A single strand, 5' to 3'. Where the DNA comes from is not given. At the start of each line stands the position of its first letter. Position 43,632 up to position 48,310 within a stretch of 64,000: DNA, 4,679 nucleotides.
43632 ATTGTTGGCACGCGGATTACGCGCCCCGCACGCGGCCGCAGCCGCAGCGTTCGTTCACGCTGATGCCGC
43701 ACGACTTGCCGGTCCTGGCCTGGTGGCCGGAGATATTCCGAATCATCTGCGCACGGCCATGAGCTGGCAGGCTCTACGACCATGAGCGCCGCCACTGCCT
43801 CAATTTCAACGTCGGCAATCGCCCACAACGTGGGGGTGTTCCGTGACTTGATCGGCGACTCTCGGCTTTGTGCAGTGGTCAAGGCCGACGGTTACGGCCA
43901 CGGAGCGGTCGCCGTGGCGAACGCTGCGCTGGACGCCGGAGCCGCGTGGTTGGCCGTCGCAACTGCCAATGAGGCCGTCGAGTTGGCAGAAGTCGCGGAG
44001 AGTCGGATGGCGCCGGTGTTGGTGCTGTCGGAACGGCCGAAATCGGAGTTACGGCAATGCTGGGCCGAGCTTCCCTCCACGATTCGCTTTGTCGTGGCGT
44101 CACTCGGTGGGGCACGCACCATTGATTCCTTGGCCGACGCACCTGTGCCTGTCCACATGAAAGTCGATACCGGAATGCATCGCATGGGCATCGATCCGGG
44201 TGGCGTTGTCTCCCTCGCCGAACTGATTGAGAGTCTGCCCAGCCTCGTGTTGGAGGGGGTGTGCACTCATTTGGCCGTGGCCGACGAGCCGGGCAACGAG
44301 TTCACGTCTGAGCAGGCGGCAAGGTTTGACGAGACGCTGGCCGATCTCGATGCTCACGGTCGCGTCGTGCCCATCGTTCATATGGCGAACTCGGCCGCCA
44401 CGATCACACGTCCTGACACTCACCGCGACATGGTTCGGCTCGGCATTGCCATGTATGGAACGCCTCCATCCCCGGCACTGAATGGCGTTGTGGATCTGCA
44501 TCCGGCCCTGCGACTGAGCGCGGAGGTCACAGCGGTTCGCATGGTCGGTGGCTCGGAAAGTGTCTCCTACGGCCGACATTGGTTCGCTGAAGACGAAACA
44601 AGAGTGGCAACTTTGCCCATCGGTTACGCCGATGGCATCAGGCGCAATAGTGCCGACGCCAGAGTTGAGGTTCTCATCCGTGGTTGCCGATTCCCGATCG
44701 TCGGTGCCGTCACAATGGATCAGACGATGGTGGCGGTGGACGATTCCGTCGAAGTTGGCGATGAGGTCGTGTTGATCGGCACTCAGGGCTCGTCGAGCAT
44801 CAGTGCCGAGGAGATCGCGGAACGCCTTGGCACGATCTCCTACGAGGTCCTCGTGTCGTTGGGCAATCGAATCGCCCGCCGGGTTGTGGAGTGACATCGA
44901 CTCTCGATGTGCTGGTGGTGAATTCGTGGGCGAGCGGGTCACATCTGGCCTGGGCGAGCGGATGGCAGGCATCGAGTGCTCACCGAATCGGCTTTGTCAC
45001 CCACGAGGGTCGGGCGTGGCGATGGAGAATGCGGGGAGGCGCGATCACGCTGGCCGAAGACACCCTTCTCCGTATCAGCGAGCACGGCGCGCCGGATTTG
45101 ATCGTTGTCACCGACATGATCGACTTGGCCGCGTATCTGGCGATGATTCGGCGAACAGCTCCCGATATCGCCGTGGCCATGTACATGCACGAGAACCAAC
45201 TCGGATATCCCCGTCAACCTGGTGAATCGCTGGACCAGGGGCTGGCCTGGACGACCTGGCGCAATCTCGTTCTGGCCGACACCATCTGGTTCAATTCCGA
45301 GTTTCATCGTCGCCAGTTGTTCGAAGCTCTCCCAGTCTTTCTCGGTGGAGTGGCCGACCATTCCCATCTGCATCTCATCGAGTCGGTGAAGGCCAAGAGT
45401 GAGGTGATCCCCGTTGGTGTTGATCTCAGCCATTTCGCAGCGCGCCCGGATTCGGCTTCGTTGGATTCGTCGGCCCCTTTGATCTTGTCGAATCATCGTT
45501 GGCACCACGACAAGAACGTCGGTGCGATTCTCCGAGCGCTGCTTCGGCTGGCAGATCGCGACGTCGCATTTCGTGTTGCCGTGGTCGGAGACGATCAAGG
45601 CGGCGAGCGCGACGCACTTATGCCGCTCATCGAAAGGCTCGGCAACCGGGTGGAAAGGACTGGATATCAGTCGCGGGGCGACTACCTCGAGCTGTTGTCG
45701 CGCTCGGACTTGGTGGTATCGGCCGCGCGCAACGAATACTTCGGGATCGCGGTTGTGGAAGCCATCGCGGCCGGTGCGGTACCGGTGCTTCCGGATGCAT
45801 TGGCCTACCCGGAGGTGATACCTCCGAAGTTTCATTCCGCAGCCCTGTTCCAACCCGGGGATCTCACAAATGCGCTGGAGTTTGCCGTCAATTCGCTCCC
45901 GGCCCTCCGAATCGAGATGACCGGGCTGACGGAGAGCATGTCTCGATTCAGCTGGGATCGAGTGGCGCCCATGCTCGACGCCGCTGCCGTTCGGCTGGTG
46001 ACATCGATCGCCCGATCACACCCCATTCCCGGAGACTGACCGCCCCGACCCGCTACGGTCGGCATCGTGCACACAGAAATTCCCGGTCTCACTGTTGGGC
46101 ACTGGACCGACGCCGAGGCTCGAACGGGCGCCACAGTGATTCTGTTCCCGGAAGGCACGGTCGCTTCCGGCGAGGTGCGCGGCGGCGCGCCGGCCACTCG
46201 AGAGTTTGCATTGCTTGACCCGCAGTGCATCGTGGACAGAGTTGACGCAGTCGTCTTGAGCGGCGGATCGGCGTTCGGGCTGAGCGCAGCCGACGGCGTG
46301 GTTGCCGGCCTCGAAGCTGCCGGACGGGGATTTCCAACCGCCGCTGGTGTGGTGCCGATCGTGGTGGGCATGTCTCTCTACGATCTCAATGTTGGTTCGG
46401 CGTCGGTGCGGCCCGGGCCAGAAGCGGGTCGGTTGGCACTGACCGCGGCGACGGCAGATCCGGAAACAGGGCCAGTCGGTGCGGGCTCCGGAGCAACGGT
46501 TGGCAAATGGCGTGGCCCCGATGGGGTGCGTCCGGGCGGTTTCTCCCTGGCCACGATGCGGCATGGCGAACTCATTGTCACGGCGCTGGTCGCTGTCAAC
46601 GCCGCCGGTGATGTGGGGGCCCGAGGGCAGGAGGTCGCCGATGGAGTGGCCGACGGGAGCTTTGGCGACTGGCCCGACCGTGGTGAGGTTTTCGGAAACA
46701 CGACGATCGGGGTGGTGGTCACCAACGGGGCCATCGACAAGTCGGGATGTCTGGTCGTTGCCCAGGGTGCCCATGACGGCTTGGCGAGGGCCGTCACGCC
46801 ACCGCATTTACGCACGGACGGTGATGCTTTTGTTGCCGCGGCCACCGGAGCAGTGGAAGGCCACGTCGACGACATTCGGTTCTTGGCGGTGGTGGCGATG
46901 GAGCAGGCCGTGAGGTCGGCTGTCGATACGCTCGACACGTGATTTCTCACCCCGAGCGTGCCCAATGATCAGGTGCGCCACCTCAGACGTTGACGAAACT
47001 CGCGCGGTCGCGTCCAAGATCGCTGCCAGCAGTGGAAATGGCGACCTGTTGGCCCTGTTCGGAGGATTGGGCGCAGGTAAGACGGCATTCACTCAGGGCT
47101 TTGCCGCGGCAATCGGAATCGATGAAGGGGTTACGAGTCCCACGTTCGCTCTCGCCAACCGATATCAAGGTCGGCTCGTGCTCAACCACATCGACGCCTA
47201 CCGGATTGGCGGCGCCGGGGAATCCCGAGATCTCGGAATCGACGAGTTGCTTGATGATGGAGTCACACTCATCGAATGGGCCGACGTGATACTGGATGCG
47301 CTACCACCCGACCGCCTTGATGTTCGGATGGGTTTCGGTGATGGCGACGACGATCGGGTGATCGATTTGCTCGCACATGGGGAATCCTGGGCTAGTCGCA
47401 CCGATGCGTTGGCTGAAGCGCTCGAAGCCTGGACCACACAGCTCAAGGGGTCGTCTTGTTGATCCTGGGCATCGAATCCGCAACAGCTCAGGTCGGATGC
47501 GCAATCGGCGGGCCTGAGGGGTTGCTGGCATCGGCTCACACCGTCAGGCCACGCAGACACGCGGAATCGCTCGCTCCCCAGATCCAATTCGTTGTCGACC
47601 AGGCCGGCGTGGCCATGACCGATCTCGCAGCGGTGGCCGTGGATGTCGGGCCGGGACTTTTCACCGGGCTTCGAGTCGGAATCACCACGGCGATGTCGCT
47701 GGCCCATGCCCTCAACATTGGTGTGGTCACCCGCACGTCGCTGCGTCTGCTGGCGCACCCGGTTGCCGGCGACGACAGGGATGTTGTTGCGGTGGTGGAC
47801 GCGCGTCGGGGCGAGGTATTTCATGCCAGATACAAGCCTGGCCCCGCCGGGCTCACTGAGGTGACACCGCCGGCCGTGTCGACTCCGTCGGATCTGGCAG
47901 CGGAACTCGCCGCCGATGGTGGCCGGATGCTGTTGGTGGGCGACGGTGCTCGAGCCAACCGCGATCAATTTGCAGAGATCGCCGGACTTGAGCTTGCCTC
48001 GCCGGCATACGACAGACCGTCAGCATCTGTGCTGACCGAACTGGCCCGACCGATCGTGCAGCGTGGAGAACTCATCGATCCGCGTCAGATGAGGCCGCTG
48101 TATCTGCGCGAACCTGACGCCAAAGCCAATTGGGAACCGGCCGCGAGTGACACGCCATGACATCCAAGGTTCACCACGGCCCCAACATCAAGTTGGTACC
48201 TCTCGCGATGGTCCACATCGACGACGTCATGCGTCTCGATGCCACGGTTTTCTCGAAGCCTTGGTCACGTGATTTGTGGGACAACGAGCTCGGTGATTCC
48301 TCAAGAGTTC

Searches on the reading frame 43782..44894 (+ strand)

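Call 10: search_protein_families(library=pfam, proteins=[window:43782-44894:+], max_evalue=0.001)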
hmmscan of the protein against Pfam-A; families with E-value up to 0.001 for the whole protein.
window:43782-44894:+ (370 aa): 2 families
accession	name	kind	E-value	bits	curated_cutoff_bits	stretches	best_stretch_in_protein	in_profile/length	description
PF01168.26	Ala_racemase_N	-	2e-60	204.6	24.1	1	8-228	1-219/220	Alanine racemase, N-terminal domain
PF00842.27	Ala_racemase_C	-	4.2e-41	139.9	25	1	242-367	1-126/127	Alanine racemase, C-terminal domain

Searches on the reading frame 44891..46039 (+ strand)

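Call 10: search_protein_families(library=pfam, proteins=[window:44891-46039:+], max_evalue=0.001)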
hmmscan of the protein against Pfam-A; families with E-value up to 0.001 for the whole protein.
window:44891-46039:+ (382 aa): 4 families
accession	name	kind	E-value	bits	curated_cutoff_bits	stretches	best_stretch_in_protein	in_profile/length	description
PF12038.13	QTMAN_N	-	6.1e-44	150.2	25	1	7-177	2-168/168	tRNA-queuosine alpha-mannosyltransferase N-terminal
PF00534.26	Glycos_transf_1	-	3.2e-17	63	26.4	1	191-324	11-144/172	Glycosyl transferases group 1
PF13692.12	Glyco_trans_1_4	-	1.1e-13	52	27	1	203-335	9-138/142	Glycosyl transferases group 1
PF20706.3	GT4-conflict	-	3.6e-06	26.7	26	1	208-300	212-309/385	Family 4 Glycosyltransferase in conflict systems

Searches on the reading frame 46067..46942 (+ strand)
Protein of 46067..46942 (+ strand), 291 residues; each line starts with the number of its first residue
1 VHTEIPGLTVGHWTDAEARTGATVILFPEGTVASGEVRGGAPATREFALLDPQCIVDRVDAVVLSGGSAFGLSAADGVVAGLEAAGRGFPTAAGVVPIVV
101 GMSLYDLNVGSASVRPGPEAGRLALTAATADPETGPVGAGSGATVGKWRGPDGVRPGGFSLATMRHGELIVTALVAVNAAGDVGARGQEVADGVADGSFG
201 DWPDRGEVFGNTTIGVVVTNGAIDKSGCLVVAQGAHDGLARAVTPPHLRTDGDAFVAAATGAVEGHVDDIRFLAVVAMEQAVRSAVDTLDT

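Call 10: search_protein_families(library=pfam, proteins=[window:46067-46942:+], max_evalue=0.001)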
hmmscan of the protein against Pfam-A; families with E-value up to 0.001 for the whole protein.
window:46067-46942:+ (291 aa): 1 family
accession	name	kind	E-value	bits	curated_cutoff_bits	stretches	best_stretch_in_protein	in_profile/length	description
PF03576.19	Peptidase_S58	-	4.8e-31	108.8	23.9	1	3-289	4-285/307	Peptidase family S58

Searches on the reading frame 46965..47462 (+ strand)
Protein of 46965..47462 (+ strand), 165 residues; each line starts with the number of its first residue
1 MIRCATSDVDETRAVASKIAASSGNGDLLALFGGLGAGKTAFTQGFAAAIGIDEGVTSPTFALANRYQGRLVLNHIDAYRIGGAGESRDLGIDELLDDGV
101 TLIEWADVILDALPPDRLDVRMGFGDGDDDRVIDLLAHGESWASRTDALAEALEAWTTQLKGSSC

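Call 10: search_protein_families(library=pfam, proteins=[window:46965-47462:+], max_evalue=0.001)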
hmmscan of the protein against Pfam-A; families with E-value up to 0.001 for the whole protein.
window:46965-47462:+ (165 aa): 1 family
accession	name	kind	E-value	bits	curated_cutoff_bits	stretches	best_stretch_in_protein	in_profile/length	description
PF02367.23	TsaE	-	6.9e-33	113.8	26.6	1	7-122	2-118/128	Threonylcarbamoyl adenosine biosynthesis protein TsaE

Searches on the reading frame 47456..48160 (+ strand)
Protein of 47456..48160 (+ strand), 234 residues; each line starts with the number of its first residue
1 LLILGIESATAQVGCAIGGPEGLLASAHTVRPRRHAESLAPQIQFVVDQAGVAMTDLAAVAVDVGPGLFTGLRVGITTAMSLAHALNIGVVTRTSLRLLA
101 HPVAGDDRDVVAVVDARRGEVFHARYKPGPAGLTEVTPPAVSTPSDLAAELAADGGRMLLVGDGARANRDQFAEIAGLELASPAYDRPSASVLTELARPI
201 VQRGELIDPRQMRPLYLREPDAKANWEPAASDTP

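Call 10: search_protein_families(library=pfam, proteins=[window:47456-48160:+], max_evalue=0.001)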
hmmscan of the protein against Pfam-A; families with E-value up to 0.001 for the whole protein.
window:47456-48160:+ (234 aa): 1 family
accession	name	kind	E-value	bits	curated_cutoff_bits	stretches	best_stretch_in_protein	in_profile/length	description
PF00814.31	TsaD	-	8.5e-24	85.1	24.8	1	33-174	27-199/264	tRNA N6-adenosine threonylcarbamoyltransferase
